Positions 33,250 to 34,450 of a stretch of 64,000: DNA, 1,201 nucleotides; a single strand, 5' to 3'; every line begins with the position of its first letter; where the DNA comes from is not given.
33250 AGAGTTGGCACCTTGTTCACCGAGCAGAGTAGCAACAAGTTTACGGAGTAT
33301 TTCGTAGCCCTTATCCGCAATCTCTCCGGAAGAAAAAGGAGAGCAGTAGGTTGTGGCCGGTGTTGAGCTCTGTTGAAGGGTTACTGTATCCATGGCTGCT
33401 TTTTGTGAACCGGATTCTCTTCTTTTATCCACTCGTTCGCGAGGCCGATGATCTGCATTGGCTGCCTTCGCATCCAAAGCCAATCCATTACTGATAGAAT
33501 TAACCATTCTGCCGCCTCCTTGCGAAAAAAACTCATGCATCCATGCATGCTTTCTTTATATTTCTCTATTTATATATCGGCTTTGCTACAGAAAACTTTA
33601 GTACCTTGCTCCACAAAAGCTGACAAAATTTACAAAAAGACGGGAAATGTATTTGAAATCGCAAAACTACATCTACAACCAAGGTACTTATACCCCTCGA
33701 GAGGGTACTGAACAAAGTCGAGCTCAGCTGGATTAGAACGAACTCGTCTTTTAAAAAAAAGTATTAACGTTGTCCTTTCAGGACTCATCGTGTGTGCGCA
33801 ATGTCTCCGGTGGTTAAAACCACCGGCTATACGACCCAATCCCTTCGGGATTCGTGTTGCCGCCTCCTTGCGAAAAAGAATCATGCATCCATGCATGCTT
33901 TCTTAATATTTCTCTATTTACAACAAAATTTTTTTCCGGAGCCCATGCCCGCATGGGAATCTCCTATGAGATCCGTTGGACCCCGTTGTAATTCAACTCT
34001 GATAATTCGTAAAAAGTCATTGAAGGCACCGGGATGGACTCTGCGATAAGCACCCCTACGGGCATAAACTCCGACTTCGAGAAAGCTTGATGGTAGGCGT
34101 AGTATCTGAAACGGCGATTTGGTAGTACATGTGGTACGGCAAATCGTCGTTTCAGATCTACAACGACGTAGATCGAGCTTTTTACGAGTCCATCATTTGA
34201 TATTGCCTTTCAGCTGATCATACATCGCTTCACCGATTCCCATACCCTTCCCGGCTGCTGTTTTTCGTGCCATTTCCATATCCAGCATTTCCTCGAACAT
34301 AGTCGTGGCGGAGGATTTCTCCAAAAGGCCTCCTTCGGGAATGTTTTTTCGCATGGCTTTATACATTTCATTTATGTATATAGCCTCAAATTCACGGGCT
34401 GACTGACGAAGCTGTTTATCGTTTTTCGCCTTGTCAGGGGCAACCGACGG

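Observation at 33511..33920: Duplicated 62-nt leader (UGGA hairpin plus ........) upstream of the flgM operon; the second copy heads an ORF-less, hairpin-rich ~170-nt segment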

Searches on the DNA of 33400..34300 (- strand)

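Call 5: search_rna_families(source=window, start=33400, end=34300, threshold=evalue, max_evalue=10, show_alignments=3)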
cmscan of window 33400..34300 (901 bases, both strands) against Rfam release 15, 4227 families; matches with E-value up to 10: 11.
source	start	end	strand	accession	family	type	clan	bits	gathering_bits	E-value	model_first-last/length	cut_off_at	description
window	34099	34161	+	RF03314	mir-1908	Gene; miRNA;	-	29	82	0.043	1-73/73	no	mir-1908 microRNA precursor family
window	34094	34170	+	RF03988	mir-6301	Gene; miRNA;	-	24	70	0.011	1-78/78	no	mir-6301 microRNA precursor family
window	33540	33579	-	RF02925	6A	Gene; sRNA;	-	18.4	41.2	1.8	1-52/52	no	6A RNA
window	34109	34152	-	RF00756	mir-299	Gene; miRNA;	-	18.1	67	0.97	1-63/63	no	mir-299 microRNA precursor family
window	34099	34161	+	RF03779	mir-1805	Gene; miRNA;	-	17.7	64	1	1-84/84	no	mir-1805 microRNA precursor family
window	33807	33826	-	RF00630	P26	Gene;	-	16.5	36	1.2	42-63/66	no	Pseudomonas sRNA P26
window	34104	34157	+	RF03916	MIR400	Gene; miRNA;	-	16.5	83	3.3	24-78/103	no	MIR400 microRNA precursor family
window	33686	33784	-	RF02573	LLnc147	Gene; sRNA;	-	16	127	6.1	1-102/102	no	Lactococcus lactis non-coding RNA 147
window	34109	34152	+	RF00756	mir-299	Gene; miRNA;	-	15.7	67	4.8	1-63/63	no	mir-299 microRNA precursor family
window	34103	34158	+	RF03705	mir-1278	Gene; miRNA;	-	15.2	61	7.5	1-77/77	no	mir-1278 microRNA precursor family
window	33807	33826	+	RF00630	P26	Gene;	-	13.7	36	6.1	42-63/66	no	Pseudomonas sRNA P26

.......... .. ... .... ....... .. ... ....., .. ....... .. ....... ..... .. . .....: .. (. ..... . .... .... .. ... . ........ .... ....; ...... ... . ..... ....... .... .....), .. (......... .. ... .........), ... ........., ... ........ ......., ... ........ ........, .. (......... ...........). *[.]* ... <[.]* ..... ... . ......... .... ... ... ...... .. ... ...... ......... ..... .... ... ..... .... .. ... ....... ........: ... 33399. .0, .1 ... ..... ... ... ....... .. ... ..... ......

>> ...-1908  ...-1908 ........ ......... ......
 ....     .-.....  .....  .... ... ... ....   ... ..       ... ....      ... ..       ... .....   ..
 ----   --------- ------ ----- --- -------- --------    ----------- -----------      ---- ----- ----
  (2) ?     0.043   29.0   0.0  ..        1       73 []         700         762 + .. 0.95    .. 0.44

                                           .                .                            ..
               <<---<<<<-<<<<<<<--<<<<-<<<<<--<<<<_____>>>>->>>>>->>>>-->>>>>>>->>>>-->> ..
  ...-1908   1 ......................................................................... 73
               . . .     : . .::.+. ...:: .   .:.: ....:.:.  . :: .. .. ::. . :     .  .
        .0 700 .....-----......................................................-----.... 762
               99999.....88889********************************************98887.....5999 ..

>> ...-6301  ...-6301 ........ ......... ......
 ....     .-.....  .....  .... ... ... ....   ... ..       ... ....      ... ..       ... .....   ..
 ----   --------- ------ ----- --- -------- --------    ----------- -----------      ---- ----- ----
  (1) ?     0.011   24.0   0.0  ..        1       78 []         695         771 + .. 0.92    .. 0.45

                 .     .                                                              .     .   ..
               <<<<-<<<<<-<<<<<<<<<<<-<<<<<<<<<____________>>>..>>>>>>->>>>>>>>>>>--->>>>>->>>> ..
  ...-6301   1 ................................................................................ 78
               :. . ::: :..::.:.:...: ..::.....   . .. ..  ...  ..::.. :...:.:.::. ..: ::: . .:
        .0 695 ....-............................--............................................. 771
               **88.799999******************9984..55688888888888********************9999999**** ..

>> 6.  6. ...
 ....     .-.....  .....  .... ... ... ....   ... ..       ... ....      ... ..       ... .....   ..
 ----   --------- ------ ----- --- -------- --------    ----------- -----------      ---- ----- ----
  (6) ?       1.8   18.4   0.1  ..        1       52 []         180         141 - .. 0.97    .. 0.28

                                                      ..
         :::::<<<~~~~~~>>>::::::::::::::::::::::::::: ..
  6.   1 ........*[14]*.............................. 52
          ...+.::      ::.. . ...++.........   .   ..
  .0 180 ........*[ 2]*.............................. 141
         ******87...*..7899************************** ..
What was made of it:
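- On Any Rfam family: At 33400-34300, E <= 10 gives only miRNA-type noise on the long hairpin (call 5).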

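Call 25: build_rna_model(alignment_id=A4, structure=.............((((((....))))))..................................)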
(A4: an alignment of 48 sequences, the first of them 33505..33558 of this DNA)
Model R1 built from alignment A4 (48 sequences, 63 columns); structure: as given.
model positions 54; base pairs 6; branch points 0; effective number of sequences 48; information 0.916 bits per position. Calibrated on 0.2 Mb of random sequence (short: E-values are rough).
structure used (alignment columns):
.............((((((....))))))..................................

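Call 26: search_with_rna_model(model_id=R1, source=window, filters=off, max_evalue=10, show_alignments=6)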
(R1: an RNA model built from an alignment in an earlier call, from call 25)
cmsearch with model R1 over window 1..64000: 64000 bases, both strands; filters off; matches with E-value up to 10: 22.
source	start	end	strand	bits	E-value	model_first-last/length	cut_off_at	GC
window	33505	33559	-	46.4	1.2e-17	1-54/54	no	0.44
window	33853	33907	-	37.5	1e-13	1-54/54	no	0.45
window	24513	24566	+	25.6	1.9e-08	1-54/54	no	0.44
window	43892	43945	+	11.7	0.029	1-54/54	no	0.57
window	6498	6523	+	9.2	0.38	1-54/54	no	0.46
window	47321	47352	+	8.7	0.64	1-54/54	no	0.59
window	62006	62032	-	8.6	0.71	1-54/54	no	0.33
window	53609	53649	-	8.2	1.1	1-54/54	no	0.37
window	7964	8004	+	7.6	2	1-54/54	no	0.61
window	4102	4127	+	7.4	2.3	1-54/54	no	0.54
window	28454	28495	+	7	3.4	1-54/54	no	0.45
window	27229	27256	+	7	3.5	1-54/54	no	0.64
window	45193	45216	+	7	3.6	1-54/54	no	0.42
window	28578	28600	+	6.8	4.1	1-54/54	no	0.39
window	10683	10705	-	6.8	4.2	1-54/54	no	0.52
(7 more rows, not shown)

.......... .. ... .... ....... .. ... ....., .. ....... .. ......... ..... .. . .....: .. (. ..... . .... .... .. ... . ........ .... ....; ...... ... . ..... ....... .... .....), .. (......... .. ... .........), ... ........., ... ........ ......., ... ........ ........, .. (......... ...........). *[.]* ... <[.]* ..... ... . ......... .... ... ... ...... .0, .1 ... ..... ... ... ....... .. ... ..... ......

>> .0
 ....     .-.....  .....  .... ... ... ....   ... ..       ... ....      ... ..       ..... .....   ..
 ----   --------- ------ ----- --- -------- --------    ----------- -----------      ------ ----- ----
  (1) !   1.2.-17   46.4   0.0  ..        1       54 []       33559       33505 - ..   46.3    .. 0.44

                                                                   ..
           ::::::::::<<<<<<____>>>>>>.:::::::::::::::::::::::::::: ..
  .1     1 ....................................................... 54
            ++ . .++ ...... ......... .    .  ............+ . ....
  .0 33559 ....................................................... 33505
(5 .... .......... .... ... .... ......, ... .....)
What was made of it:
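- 33510..33572 (-): Leader copy 1 (L1): essentially the whole 5' UTR of the operon. Covariance model R1 scores 46.4 bits, E = 1e-17 (call 26).
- On CsrA-repressed mRNA leader (hag/flaA type): R1 hit at 24513-24566, E = 2e-8, ending at the flagellin ATG (call 26).
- Copy 2 keeps both GGA sites, the perfect hairpin and the 23-nt spacing, and scores 37.5 bits with the leader model (call 26). The same motif sits at the flagellin gene (call 26).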

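Call 27: search_with_rna_model(model_id=R1, sources=[L001, L002, L003, L007, L008, L009, L010, L011, L012, L013, L014, L015, L016, L017, L018, L019, L020, L021, L022, L023, L024, L025, L026, L027, L028, L029, L030, L031, L032, L033, L034, L035, L036, L037, L038, L039, L040, L041, L042, L043, L044, L045, L046, L047, L048, L049, L050, L051, L052, L053, L054, L055, L056, L057, L058, L059, L060, L061, L062, L063, L064, L065, L066, L067, L068, L069, L070, L071, L072, L073, L074, L075, L076, L077, L078, L079, L080, L081, L082, L083, L084, L085, L086], max_evalue=0.01, make_alignment=true)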
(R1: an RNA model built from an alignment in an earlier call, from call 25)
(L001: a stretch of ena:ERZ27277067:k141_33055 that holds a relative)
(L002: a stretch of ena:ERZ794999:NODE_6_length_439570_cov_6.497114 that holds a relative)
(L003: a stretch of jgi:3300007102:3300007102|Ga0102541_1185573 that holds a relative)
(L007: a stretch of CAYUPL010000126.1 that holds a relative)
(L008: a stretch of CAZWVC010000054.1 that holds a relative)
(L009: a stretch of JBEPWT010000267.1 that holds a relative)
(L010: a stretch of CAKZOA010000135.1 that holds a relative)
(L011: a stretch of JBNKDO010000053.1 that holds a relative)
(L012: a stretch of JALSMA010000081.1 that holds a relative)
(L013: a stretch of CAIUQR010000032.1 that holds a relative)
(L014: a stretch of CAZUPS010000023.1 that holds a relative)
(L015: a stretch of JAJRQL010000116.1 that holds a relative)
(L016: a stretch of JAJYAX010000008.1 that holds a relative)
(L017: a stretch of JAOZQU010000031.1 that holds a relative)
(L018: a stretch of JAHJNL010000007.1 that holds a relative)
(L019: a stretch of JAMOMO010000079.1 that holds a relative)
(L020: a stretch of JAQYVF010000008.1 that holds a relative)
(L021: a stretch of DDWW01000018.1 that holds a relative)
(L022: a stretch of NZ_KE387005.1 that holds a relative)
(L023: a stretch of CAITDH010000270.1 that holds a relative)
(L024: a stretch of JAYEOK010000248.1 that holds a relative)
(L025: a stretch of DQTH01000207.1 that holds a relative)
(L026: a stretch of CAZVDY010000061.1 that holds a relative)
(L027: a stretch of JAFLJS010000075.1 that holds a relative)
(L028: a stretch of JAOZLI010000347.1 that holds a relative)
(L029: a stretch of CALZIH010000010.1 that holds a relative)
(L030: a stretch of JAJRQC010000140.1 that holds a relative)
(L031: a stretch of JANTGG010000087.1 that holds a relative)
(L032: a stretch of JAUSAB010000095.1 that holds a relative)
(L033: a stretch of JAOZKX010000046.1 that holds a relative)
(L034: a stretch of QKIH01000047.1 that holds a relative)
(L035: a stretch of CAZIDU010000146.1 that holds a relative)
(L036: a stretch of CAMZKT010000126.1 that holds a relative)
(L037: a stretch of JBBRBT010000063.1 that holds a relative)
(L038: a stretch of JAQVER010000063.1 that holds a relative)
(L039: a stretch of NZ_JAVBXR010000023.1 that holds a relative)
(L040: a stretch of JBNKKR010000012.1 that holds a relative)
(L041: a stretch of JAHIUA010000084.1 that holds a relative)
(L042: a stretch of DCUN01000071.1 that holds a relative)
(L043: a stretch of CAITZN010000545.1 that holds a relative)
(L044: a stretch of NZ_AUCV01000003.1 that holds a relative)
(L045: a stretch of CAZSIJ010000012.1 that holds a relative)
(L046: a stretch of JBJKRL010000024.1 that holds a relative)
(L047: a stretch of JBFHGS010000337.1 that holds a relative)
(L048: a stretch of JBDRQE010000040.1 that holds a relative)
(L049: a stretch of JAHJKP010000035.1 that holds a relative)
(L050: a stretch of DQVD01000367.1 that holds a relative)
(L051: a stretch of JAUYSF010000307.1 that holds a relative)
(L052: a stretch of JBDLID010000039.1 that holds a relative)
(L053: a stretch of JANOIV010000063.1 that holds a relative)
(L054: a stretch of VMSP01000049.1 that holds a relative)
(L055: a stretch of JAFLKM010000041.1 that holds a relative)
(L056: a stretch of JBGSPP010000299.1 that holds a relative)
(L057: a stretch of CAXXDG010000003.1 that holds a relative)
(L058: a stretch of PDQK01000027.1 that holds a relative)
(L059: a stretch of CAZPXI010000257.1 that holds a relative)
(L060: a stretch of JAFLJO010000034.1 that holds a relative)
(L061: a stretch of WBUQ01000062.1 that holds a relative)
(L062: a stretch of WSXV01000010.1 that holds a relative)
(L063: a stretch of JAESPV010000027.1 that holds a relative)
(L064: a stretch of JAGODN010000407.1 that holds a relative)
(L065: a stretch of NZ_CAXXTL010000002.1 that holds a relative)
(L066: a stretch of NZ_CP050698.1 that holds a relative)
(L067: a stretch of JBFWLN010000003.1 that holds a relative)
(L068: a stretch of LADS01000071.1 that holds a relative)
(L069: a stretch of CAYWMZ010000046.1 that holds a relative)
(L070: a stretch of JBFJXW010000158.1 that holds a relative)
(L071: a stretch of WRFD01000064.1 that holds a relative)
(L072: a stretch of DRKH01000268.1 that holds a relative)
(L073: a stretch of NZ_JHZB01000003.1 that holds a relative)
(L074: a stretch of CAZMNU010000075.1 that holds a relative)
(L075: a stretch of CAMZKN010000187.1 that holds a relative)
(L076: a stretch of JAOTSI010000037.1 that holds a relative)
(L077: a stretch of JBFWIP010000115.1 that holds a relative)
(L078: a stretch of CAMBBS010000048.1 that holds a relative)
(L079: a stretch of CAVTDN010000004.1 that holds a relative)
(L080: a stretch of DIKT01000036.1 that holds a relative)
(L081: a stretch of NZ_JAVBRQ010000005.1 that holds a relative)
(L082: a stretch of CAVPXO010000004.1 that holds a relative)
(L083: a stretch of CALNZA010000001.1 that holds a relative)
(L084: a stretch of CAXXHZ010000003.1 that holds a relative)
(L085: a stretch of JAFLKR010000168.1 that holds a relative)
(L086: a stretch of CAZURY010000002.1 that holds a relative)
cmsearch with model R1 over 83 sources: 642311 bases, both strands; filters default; matches with E-value up to 0.01: 86.
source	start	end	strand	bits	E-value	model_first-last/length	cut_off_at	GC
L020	3950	4003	+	61.8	1.7e-23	1-54/54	no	0.37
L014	3950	4003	+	61.6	2.2e-23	1-54/54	no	0.43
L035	2411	2464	+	60.7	5.5e-23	1-54/54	no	0.44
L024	3950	4003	+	59.2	2.4e-22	1-54/54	no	0.43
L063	3950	4003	+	59.1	2.7e-22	1-54/54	no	0.48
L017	3950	4003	+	58.9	3.2e-22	1-54/54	no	0.46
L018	3950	4003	+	58.8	3.9e-22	1-54/54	no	0.39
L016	3821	3874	+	57.6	1.3e-21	1-54/54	no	0.48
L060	3950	4003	+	56.6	3.4e-21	1-54/54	no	0.5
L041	3950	4003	+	55.8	8.2e-21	1-54/54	no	0.41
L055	3950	4003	+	54.5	2.9e-20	1-54/54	no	0.5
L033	373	428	+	53.5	8e-20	1-54/54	no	0.46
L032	3950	4003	+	52.9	1.5e-19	1-54/54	no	0.5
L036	3952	4003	+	52.9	1.6e-19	1-54/54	no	0.46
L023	1762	1815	+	52.8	1.7e-19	1-54/54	no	0.5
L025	3895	3949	+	52.7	1.9e-19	1-54/54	no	0.44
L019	1076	1127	+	51.9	4.3e-19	1-54/54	no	0.54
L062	3950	4003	+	51.5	6.4e-19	1-54/54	no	0.52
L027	3950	4003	+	50.2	2.6e-18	1-54/54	no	0.5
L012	3926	3976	+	49.8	3.7e-18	1-54/54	no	0.49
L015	3830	3880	+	49.8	3.7e-18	1-54/54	no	0.53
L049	3817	3871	+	49.8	3.8e-18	1-54/54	no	0.53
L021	3950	4003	+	49.7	4.2e-18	1-54/54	no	0.57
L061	3920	3973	+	49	8.7e-18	1-54/54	no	0.52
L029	3855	3907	+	48.1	2.2e-17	1-54/54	no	0.62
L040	3952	4003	+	48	2.2e-17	1-54/54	no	0.52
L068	3950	4003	+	47.5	3.9e-17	1-54/54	no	0.5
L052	3818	3871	+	47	6.2e-17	1-54/54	no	0.43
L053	3830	3883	+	46.8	7.7e-17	1-54/54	no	0.48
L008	3948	4003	+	46.8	8.1e-17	1-54/54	no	0.41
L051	584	636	+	46.7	8.3e-17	1-54/54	no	0.47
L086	3744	3796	+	46.6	9.6e-17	1-54/54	no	0.55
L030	3869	3922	+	46.6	9.7e-17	1-54/54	no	0.65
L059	3382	3435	+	46.6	9.7e-17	1-54/54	no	0.59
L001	10943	10997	+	46.4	1.2e-16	1-54/54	no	0.44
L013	3948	4003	+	46.3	1.4e-16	1-54/54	no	0.48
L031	3947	4003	+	46.2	1.5e-16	1-54/54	no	0.47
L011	3951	4003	+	45.4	3.4e-16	1-54/54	no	0.53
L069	3876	3928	+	44.2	1.1e-15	1-54/54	no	0.51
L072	3869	3922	+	43.3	2.9e-15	1-54/54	no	0.63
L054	3892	3946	+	43.1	3.3e-15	1-54/54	no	0.56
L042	3947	4003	+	42.9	4.1e-15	1-54/54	no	0.51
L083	3827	3880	+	42.9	4.2e-15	1-54/54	no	0.44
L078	3892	3946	+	42.7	4.9e-15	1-54/54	no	0.53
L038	3817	3871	+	42.6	5.5e-15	1-54/54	no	0.58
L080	3948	4003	+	40.6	4.2e-14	1-54/54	no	0.54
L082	3819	3873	+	40.5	4.6e-14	1-54/54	no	0.49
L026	3953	4006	+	40.3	6.2e-14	1-54/54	no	0.59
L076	3869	3922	+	39.8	1e-13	1-54/54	no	0.5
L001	10595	10649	+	37.5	1e-12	1-54/54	no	0.45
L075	3864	3919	+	37.4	1.2e-12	1-54/54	no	0.46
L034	3788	3841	+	36.6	2.6e-12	1-54/54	no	0.46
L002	10596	10650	+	35.8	5.9e-12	1-54/54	no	0.44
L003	10411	10465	+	35.8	5.9e-12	1-54/54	no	0.44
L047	2057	2108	+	35.7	6.8e-12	1-54/54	no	0.54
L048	3817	3871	+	34.9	1.4e-11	1-54/54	no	0.62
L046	3844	3898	+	30.6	1.2e-09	1-54/54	no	0.42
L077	3849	3901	+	29.7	3e-09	1-54/54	no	0.53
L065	3869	3925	+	28.8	7.3e-09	1-54/54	no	0.51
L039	3950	4003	+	28.4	1.1e-08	1-54/54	no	0.52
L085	3872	3925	+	28.1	1.6e-08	1-54/54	no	0.5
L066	3877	3928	+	27.8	2.1e-08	1-54/54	no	0.6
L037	238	294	+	26.4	8.7e-08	1-54/54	no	0.6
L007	3948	4003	+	26.2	1.1e-07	1-54/54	no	0.48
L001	19936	19989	-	25.6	1.9e-07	1-54/54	no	0.44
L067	3852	3904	+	24.9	4e-07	1-54/54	no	0.6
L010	3951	4003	+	24.9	4.1e-07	1-54/54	no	0.55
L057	3949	4003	+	24.9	4.2e-07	1-54/54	no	0.56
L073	3846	3898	+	24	1e-06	1-54/54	no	0.55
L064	1842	1898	+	24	1e-06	1-54/54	no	0.72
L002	18953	19006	-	23.5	1.6e-06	1-54/54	no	0.46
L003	18768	18821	-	23.5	1.6e-06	1-54/54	no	0.46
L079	3868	3924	+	23.4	1.9e-06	1-54/54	no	0.54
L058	3947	4003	+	22.2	6.6e-06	1-54/54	no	0.51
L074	3893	3949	+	21.9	8.6e-06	1-54/54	no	0.75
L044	3954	4003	+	21.4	1.4e-05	1-54/54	no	0.6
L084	3846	3904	+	21.4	1.4e-05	1-54/54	no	0.56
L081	3854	3907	+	21.3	1.7e-05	1-54/54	no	0.59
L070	3908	3964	+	19.8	7.1e-05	1-54/54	no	0.56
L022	3905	3958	+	19.7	8e-05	1-54/54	no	0.63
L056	3848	3904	+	19.5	9.9e-05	1-54/54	no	0.63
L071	3973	4003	+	17.9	0.0005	1-54/54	no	0.52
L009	2033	2083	+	17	0.0013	1-54/54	no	0.63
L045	3947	4003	+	16.4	0.0024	1-54/54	no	0.56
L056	4758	4812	+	15.8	0.0045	1-54/54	no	0.56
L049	2409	2467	-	15.3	0.0074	1-54/54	no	0.53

Alignment A5: 86 matches aligned to the model, 84 columns, each read 5' to 3' on its own strand. Consensus structure (alignment columns), stored with it:
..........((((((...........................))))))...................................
